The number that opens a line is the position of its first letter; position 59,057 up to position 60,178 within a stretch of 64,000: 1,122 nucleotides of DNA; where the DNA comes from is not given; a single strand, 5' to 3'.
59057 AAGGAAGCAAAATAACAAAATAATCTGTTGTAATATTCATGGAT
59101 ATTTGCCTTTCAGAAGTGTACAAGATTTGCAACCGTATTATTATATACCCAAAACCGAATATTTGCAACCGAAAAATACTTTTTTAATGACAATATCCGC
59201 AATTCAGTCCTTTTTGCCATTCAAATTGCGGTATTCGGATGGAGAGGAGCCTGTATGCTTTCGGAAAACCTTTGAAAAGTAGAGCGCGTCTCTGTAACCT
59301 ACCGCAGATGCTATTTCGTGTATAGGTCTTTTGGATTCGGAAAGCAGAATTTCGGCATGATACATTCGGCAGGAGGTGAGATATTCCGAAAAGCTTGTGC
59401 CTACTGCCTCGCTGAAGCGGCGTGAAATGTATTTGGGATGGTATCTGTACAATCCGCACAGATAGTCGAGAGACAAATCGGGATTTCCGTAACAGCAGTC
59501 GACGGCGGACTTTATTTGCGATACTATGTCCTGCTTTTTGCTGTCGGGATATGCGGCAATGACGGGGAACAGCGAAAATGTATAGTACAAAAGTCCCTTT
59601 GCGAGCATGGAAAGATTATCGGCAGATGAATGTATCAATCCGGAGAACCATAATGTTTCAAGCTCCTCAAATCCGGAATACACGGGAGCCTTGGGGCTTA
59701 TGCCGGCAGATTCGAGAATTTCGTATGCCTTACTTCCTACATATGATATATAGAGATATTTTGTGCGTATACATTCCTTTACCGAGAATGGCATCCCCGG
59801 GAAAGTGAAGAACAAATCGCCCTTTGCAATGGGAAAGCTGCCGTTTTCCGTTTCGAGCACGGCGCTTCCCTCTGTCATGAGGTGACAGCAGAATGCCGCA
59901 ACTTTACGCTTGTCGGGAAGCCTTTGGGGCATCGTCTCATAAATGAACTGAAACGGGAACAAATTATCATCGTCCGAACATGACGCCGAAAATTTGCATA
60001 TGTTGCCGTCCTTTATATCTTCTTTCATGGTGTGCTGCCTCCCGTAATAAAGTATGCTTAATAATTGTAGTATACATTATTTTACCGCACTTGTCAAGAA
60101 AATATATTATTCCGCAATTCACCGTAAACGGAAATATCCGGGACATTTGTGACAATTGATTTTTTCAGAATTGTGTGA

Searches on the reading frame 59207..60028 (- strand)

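Call 93: search_protein_families(library=pfam, proteins=[window:59207-60028:-], max_evalue=0.001)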
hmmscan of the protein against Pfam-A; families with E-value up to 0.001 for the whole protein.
window:59207-60028:- (274 aa): 3 families
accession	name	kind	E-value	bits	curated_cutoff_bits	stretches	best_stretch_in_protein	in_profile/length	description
PF12833.13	HTH_18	-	1.7e-21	76.7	33.6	1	195-268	6-79/80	Helix-turn-helix domain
PF00165.29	HTH_AraC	-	2.2e-15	56.8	26.6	1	235-268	10-42/42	Bacterial regulatory helix-turn-helix proteins, AraC family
PF02311.25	AraC_binding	-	7.5e-05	22.9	21.1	1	46-116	24-96/135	AraC-like ligand binding domain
